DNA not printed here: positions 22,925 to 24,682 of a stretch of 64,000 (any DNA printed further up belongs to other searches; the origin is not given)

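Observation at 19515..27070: Low-GC genomic island between the htrA terminator and murC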

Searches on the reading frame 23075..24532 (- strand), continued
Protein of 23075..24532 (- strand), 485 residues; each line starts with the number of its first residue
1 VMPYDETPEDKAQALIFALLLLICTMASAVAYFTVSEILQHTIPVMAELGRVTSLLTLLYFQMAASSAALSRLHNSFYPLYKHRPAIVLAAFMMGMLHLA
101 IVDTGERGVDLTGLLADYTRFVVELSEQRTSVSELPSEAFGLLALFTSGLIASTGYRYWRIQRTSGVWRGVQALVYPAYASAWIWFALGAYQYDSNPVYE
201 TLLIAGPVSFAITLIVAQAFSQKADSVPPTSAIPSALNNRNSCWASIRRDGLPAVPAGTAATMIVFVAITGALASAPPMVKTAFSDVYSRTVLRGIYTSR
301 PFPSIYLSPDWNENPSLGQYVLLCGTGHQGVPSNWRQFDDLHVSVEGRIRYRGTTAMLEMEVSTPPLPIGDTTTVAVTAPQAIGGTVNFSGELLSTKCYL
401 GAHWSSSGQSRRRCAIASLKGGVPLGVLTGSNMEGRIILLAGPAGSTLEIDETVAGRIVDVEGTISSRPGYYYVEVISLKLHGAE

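Call 79: search_solved_structures(query=A4, max_evalue=1)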
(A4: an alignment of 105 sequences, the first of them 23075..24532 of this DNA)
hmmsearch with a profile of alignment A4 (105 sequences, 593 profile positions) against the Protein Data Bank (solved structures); distinct sequences matched with E-value up to 1: 63 (the best 60 are shown).
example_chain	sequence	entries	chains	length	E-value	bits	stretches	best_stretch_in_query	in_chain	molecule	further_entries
2e4p_A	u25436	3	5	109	9.2e-12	47.6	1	228-326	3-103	Biphenyl dioxygenase ferredoxin subunit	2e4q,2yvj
1vck_A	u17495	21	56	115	1.7e-11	46.7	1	226-327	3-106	ferredoxin component of carbazole | Ferredoxin CarAc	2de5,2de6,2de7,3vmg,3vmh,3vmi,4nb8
5bok_A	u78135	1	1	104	4e-11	45.4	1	225-324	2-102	Ferredoxin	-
3d89_A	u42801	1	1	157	7e-11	44.6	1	222-299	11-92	Rieske domain-containing protein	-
2qpz_A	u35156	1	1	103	8.1e-11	44.4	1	227-324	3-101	Naphthalene 1,2-dioxygenase system ferredoxin subunit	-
2i7f_A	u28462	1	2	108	1.8e-10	43.3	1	229-325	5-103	Ferredoxin component of dioxygenase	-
1fqt_A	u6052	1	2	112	2.2e-10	43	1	227-327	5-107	RIESKE-TYPE FERREDOXIN OF BIPHENYL DIOXYGENASE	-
1vm9_A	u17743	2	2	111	1.5e-09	40.3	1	228-328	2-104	Toluene-4-monooxygenase system protein C | Toluene-4-monooxygenase system ferredoxin subunit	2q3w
8hn2_A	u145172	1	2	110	2.5e-09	39.5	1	229-326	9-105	Cytochrome b6-f complex iron-sulfur subunit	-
4p1c_H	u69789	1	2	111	6.1e-09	38.2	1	231-328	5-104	Toluene-4-monooxygenase system ferredoxin subunit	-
4p1b_H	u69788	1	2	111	8.4e-09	37.8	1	232-328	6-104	Toluene-4-monooxygenase system ferredoxin subunit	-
1sjg_A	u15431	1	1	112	9.6e-09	37.6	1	228-328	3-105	Toluene-4-monooxygenase system protein C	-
6wn3_A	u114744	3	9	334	8e-08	34.5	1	226-323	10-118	SxtT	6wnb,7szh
6wnc_A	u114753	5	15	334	1.4e-07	33.8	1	227-323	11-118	SxtDIOX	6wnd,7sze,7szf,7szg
8jng_A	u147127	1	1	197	1.6e-07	33.6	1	216-297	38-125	Methanesulfonate monooxygenase ferredoxin subunit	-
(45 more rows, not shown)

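Call 84: search_dna_similar(query=window:23075-24532:-, collection=plasmids, mode=protein, max_evalue=0.001, max_rows=10)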
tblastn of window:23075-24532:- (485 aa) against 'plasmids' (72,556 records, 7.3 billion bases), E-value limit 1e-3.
Records with a match: 2; places in all: 2; records where one place covers at least 80% of the query: 1.
Best place of each record, by identity: <60% 2.
By first word of the organism name: Rhizobium 2.
By predicted mobility (MOB-suite, as given by PLSDB): non-mobilizable 1; mobilizable 1.
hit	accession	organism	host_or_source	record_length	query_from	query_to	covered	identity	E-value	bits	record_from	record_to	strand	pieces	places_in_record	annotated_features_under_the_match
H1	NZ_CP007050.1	Rhizobium leguminosarum bv. trifolii WSM1689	root nodule of Trifolium uniflorum ...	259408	38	480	86%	26.9%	6e-5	104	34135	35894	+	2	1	Rieske 2Fe-2S domain-containing protein | hypothetical protein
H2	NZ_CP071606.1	Rhizobium binae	lentil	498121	51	190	29%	28.5%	5e-4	50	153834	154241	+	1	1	Rieske 2Fe-2S domain-containing protein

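Call 85: search_dna_similar(query=window:23075-24532:-, collection=phages, mode=protein, max_evalue=0.001, max_rows=10)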
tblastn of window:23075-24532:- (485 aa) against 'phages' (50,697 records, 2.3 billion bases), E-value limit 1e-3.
No match.
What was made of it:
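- Tried and rejected: Plasmids gave only distant Rhizobium homologs (calls 84, 85).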

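Call 86: get_annotated_region(hit=H1, flank=8000)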
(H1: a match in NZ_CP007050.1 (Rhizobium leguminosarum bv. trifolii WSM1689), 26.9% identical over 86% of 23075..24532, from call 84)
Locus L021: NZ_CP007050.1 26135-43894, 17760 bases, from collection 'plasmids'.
description: Rhizobium leguminosarum bv. trifolii WSM1689 plasmid unnamed5, complete sequence
organism: Rhizobium leguminosarum bv. trifolii WSM1689 (NCBI taxid 754523)
taxonomy: Bacteria; Pseudomonadota; Alphaproteobacteria; Hyphomicrobiales; Rhizobiaceae; Rhizobium; Rhizobium leguminosarum; Rhizobium leguminosarum bv. trifolii WSM1689
host: -; source: root nodule of Trifolium uniflorum collected on the edge of a valley; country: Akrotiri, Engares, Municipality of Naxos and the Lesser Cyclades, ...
typing (MOB-suite, as given by PLSDB): non-mobilizable; replicon rep_cluster_685
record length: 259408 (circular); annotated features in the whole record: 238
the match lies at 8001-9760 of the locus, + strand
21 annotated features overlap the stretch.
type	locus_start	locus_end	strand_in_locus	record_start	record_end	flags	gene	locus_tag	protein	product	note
CDS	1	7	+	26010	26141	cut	-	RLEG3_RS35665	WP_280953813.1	hypothetical protein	-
CDS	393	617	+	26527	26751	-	-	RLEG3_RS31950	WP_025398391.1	hypothetical protein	-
CDS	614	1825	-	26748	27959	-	-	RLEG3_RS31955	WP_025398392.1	CoA transferase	-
CDS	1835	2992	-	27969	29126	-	-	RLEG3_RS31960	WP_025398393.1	OpgC domain-containing protein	-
CDS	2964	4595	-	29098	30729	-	-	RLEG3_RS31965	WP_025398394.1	thiamine pyrophosphate-binding protein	-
CDS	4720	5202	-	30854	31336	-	-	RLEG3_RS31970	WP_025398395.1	hypothetical protein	-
CDS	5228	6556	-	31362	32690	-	-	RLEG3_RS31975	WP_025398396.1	tetratricopeptide repeat protein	-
CDS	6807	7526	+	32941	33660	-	-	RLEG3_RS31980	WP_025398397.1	SDR family NAD(P)-dependent oxidoreductase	-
CDS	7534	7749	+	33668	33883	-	-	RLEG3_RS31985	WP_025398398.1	hypothetical protein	-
CDS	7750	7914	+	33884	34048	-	-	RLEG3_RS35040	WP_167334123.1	hypothetical protein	-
CDS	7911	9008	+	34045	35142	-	-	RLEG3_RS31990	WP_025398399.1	Rieske 2Fe-2S domain-containing protein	-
CDS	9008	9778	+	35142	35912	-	-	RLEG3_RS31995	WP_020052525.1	hypothetical protein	-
CDS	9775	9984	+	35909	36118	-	-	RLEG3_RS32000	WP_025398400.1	hypothetical protein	-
CDS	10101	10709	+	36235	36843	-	-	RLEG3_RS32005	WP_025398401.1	TetR/AcrR family transcriptional regulator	GO:0006355 - regulation of DNA-templated transcription [Evidence IEA]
CDS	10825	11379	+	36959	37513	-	-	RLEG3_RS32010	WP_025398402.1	sigma-70 family RNA polymerase sigma factor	GO:0006352 - DNA-templated transcription initiation [Evidence IEA]; GO:0006355 - regulation of DNA-templated ...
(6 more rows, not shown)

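Call 87: search_protein_families(library=padloc, proteins=[window:23075-24532:-], max_evalue=0.01)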
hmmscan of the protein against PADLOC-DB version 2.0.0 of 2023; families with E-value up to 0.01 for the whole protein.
window:23075-24532:- (485 aa): 0 families
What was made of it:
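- There is no PADLOC hit (call 87) and no phage hit, and the only plasmid hits are distant Rhizobium homologs (calls 84, 85).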

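Call 93: find_related_loci(query=A1, collection=metagenome_contigs, flank=6000)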
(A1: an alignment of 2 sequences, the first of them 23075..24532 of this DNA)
Query A1 (485 aa) in metagenome_contigs; peptide patterns used: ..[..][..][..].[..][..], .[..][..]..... (x = any residue, [..] = any of these).
237 stretches matched a pattern, but none encodes a relative of the query by tblastn (E <= 1e-3).

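Call 95: find_related_loci(query=A7, collection=metagenome_contigs, flank=6000)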
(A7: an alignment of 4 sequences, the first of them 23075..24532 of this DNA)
Query A7 (485 aa) in metagenome_contigs; peptide patterns used: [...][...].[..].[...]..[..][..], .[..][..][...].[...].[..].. (x = any residue, [..] = any of these).
111 stretches matched a pattern, but none encodes a relative of the query by tblastn (E <= 1e-3).
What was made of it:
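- Tried and rejected: Scans with alignments A1 and A7 returned nothing (calls 93, 95).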
